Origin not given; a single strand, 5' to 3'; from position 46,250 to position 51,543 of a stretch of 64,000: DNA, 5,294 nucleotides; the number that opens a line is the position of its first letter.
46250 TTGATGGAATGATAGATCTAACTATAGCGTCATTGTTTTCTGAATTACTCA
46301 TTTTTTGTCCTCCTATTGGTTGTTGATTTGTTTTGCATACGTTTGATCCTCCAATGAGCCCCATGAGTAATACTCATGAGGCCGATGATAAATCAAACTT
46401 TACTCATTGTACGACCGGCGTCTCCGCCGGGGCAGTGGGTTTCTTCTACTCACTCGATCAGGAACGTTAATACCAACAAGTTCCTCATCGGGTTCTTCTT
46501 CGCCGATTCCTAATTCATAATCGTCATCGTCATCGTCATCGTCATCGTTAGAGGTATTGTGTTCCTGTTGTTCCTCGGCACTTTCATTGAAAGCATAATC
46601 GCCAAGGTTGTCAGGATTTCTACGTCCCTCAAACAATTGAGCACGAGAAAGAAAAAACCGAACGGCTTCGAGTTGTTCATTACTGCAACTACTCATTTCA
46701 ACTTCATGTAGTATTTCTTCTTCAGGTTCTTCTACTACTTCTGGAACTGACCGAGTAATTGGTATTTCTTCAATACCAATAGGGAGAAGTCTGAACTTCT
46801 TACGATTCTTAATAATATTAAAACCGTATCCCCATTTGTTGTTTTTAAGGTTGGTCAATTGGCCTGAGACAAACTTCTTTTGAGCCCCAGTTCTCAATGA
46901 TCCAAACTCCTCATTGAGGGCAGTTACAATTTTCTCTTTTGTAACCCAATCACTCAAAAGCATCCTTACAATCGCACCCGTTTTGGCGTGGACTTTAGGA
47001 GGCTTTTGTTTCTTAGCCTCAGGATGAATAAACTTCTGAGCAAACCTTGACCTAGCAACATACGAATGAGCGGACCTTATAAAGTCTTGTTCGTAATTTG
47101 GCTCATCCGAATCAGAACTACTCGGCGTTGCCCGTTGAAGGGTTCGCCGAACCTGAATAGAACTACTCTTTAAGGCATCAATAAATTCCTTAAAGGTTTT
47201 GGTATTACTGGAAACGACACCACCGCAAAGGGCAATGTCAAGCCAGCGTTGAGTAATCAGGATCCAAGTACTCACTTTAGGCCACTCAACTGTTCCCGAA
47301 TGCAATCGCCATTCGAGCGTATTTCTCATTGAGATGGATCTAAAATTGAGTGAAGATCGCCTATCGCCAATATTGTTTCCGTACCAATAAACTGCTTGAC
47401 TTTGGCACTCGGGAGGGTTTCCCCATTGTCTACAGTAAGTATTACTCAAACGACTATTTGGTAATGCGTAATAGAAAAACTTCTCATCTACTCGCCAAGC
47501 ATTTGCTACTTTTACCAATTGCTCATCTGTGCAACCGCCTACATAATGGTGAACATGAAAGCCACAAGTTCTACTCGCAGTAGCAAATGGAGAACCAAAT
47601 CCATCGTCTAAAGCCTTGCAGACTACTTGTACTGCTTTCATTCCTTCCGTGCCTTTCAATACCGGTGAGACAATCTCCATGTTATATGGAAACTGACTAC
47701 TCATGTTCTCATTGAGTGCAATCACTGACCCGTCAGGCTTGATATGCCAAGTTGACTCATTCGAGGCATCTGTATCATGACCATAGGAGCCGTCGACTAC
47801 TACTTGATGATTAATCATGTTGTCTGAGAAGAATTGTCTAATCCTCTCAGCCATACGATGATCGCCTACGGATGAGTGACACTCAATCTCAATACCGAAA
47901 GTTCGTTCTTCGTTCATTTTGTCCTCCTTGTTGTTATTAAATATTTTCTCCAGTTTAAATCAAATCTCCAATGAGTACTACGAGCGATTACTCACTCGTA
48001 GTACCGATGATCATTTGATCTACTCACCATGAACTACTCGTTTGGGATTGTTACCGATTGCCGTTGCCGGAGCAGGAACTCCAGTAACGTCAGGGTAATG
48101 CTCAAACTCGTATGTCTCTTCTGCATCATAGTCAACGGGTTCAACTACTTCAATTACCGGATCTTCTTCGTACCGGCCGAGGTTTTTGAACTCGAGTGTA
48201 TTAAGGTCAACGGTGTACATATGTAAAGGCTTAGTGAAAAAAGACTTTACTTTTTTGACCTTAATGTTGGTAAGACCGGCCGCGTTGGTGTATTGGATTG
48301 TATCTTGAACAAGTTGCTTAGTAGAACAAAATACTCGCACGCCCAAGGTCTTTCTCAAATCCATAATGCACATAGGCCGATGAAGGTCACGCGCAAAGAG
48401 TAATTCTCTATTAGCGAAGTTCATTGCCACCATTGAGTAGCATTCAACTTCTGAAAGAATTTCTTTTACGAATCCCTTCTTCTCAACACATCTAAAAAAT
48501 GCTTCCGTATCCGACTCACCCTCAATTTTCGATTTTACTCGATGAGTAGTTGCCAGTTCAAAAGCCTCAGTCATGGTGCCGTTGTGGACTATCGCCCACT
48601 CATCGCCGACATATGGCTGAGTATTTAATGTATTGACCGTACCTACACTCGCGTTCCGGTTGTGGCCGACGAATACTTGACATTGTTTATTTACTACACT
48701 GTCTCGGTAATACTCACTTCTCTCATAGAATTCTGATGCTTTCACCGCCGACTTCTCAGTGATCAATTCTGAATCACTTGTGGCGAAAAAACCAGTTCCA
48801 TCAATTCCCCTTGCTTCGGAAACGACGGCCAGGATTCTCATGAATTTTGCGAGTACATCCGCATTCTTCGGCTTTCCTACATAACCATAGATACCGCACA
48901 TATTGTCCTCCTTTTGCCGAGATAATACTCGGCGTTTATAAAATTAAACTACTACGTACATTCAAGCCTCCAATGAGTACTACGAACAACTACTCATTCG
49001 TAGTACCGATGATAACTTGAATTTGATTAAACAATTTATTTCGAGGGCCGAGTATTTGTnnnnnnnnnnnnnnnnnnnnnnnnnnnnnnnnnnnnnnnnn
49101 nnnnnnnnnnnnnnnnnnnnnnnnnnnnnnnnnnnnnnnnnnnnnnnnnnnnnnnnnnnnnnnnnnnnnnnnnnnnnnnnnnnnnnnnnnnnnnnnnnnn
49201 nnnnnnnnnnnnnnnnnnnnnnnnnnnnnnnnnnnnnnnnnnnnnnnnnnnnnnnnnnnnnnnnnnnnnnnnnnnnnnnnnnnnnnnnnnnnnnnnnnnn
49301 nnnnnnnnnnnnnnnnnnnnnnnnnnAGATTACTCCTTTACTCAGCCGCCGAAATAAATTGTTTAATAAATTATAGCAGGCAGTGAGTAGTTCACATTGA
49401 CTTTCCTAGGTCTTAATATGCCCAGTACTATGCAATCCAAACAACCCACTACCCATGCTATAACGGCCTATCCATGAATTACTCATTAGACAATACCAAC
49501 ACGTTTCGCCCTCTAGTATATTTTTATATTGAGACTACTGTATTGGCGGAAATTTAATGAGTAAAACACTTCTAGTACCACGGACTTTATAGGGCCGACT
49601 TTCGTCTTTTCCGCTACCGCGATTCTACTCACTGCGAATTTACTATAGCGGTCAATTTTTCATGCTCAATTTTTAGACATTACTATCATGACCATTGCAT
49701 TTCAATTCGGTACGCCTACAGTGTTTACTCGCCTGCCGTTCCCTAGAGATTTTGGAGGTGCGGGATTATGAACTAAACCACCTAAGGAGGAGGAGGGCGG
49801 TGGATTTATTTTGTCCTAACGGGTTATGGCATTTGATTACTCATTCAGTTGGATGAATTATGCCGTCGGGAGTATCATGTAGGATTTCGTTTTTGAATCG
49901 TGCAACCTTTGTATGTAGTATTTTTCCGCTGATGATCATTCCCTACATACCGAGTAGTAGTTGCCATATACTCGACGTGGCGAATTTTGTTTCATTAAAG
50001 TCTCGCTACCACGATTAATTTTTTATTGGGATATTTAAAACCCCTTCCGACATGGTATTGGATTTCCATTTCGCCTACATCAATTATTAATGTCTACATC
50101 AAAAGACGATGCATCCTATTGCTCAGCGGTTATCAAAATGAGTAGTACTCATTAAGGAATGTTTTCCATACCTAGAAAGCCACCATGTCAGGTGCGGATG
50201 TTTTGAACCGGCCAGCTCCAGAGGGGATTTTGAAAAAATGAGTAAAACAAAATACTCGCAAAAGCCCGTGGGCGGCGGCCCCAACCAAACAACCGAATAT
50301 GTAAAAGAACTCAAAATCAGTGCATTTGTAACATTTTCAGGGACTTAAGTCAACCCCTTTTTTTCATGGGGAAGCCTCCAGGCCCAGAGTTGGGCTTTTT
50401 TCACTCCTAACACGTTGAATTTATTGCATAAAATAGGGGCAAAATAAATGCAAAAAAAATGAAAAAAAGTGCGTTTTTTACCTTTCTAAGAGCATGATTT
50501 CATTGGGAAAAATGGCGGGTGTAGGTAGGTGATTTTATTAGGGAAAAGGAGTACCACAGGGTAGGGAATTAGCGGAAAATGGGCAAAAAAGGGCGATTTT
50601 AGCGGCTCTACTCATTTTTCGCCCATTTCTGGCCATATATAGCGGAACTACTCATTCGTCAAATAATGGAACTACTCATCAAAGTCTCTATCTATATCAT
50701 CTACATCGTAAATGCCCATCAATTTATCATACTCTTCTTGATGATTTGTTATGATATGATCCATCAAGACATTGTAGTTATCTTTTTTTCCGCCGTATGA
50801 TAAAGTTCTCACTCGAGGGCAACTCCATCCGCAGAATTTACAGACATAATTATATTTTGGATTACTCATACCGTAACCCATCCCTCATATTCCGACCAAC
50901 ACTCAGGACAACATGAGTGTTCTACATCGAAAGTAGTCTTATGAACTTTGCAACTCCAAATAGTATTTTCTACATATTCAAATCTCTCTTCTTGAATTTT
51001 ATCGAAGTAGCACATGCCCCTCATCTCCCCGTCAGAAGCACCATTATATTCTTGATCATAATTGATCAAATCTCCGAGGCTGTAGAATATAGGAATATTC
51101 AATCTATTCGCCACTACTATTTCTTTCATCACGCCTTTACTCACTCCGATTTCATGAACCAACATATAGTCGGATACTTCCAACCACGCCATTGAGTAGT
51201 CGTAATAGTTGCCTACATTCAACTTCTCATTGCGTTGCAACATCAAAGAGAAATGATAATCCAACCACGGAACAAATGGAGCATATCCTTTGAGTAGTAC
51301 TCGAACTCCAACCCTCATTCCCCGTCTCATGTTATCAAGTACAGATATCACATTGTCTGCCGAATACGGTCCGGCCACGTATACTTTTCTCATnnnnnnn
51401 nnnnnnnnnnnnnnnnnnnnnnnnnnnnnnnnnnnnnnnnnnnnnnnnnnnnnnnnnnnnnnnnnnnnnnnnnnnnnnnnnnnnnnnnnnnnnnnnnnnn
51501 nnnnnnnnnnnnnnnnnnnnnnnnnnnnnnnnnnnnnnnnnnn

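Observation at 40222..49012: Eight copies of a conserved ~43-nt hairpin element punctuating an accessory gene-cassette region, with compensatory stem changes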

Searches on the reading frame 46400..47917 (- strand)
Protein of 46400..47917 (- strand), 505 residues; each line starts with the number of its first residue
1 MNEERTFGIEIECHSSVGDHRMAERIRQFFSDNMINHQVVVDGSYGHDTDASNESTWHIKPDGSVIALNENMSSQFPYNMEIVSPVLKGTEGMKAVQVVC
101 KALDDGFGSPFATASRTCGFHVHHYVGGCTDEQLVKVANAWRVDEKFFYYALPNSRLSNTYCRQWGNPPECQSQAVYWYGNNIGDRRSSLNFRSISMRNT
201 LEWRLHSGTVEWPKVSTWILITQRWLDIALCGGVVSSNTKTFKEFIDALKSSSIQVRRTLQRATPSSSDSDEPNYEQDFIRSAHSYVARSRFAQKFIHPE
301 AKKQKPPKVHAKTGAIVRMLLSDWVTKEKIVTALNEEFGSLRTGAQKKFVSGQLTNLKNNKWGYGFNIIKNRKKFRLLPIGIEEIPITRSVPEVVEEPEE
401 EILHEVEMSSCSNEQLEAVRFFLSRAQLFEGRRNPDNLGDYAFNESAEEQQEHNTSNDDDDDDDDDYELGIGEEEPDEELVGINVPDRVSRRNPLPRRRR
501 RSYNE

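Call 11: search_protein_families(library=phrogs, proteins=[window:46400-47917:-], max_evalue=0.001)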
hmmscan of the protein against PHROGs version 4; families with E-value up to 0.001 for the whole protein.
window:46400-47917:- (505 aa): 1 family
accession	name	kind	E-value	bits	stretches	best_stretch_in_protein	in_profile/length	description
phrog_2443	-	other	2.8e-24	86.8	1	2-229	151-362/801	amidoligase enzyme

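Call 13: search_protein_families(library=pfam, proteins=[window:46400-47917:-], max_evalue=0.01)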
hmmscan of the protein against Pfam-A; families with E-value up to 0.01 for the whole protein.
window:46400-47917:- (505 aa): 1 family
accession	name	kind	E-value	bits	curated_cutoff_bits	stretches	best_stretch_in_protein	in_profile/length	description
PF12224.13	Amidoligase_2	-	3.3e-24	86.5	22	1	3-225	1-244/245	Putative amidoligase enzyme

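Call 32: search_dna_similar(query=window:46400-47917:-, collection=phages, mode=protein, max_rows=15)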
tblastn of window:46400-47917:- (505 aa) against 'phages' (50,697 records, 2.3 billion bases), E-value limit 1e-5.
Records with a match: 36; places in all: 36; records where one place covers at least 80% of the query: 0.
Best place of each record, by identity: <60% 36.
By first word of the organism name: Arthrobacter 14; Bacillus 8; Porphyromonas 7; Bacteriophage 4; Geobacillus 1; Phage 1; uncultured 1.
By host as written in the record: Arthrobacter sp. ATCC 21022 11; - 6; Bacillus subtilis 6; Arthrobacter globiformis B-2979 3; Porphyromonas gingivalis ATCC 49417 2; Bacillus cereus 2; Porphyromonas gingivalis WW2866 1; Geobacillus stearothermophilus ATCC 10149 1; and 4 more.
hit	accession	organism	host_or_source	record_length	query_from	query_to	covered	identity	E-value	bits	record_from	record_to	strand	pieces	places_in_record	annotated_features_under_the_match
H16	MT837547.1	Bacteriophage sp.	human fecal samples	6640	7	257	50%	27.2%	3e-13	78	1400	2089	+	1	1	record has no annotation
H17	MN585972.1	Arthrobacter phage Edmundo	Arthrobacter sp. ATCC 21022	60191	5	249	49%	27.0%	1e-13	80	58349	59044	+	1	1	97: amidoligase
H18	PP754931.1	Porphyromonas phage phage019b_ATCC49417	Porphyromonas gingivalis ATCC 49417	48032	5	239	47%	28.0%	4e-13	78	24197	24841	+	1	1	amidoligase enzyme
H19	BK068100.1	Porphyromonas phage phage019a_ATCC49417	Porphyromonas gingivalis ATCC 49417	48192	5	239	47%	28.0%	4e-13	78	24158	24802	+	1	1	amidoligase enzyme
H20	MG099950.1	Arthrobacter phage Waltz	Arthrobacter sp. ATCC 21022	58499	5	252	49%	26.5%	5e-12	75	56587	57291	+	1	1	amidoligase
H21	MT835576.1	Bacteriophage sp.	human fecal samples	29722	6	219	42%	30.5%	3e-8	62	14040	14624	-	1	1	record has no annotation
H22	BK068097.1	Porphyromonas phage phage016a_WW2866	Porphyromonas gingivalis WW2866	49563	5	239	47%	27.6%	4e-13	78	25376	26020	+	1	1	amidoligase enzyme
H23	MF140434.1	Arthrobacter phage Wheelbite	Arthrobacter sp. ATCC 21022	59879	5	249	49%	26.2%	1e-12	77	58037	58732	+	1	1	93: amidoligase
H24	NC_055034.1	Arthrobacter phage Wheelbite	Arthrobacter sp. ATCC 21022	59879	5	249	49%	26.2%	1e-12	77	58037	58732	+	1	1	93: amidoligase enzyme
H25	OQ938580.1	Arthrobacter phage Ottawa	Arthrobacter globiformis B-2979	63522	5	231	45%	27.8%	1e-13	80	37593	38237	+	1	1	65: carboxylate amine ligase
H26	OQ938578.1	Arthrobacter phage Kharcho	Arthrobacter globiformis B-2979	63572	5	231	45%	27.8%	1e-13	80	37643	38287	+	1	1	65: carboxylate amine ligase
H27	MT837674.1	Bacteriophage sp.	human fecal samples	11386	7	257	50%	25.1%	5e-11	72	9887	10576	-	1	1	record has no annotation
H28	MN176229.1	Bacillus phage 055SW001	Bacillus subtilis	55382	3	229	45%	27.4%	3e-11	72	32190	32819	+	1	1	40: amidoligase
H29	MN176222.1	Bacillus phage 022DV001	Bacillus subtilis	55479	3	229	45%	27.4%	3e-11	72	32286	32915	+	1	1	40: amidoligase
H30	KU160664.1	Arthrobacter phage Salgado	Arthrobacter sp. ATCC 21022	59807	5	249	49%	25.0%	3e-12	76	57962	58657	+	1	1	98: amidoligase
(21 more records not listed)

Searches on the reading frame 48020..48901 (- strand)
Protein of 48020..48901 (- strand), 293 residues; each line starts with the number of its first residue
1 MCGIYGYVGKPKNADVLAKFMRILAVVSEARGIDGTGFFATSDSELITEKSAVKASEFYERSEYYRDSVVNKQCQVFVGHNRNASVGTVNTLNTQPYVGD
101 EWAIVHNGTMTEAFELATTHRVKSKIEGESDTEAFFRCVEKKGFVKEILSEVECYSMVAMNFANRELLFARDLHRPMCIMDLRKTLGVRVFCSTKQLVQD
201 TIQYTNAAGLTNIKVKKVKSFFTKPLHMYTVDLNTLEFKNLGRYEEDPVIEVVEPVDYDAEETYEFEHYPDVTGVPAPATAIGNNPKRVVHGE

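Call 11: search_protein_families(library=phrogs, proteins=[window:48020-48901:-], max_evalue=0.001)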
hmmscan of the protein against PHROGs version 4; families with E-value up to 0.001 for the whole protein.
window:48020-48901:- (293 aa): 7 families
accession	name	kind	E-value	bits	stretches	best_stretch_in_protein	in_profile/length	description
phrog_4736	-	other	3e-20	74.1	1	1-239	1-226/498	L-glutamine-D-fructose-6-phosphate aminotransferase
phrog_13807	-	unknown function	1.6e-11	44.3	1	1-153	1-156/609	-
phrog_18128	-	other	8.9e-11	42.3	1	1-223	1-214/437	aminotransferase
phrog_14519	-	moron, auxiliary metabolic gene and host takeover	5.4e-09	36.7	1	1-204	1-203/295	glutamine amidotransferase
phrog_10428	-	other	6.9e-09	35.9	1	1-134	1-143/476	L-glutamine-D-fructose-6-phosphate aminotransferase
phrog_26846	-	unknown function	1e-06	28.6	1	1-142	1-138/502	-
phrog_13070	-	unknown function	0.00093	19.6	0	72-138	70-137/255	-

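Call 13: search_protein_families(library=pfam, proteins=[window:48020-48901:-], max_evalue=0.01)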
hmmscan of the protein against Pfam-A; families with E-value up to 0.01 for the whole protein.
window:48020-48901:- (293 aa): 3 families
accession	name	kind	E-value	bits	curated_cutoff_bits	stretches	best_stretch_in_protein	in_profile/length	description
PF13522.11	GATase_6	-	4.1e-12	46.7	27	1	75-173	11-110/130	Glutamine amidotransferase domain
PF13230.11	GATase_4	-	6.5e-06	25.7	23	1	35-136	37-134/272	Glutamine amidotransferases class-II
PF13537.11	GATase_7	-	2.5e-05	24.7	25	1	91-183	10-108/123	Glutamine amidotransferase domain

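Call 35: find_encoding_contigs(protein=window:48020-48901:-, flank=10000, max_places=10)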
Protein window:48020-48901:- (293 aa): no gene with exactly this product is on record in the collection.

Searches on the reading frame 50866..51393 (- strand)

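Call 66: search_protein_families(library=pfam, proteins=[window:50866-51393:-], max_evalue=0.001)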
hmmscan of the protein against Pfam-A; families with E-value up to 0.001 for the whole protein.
window:50866-51393:- (175 aa): 1 family
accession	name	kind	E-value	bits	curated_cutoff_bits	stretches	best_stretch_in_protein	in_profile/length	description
PF24963.1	DUF7768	-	4.1e-08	33.9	26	1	3-104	2-97/98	Domain of unknown function (DUF7768)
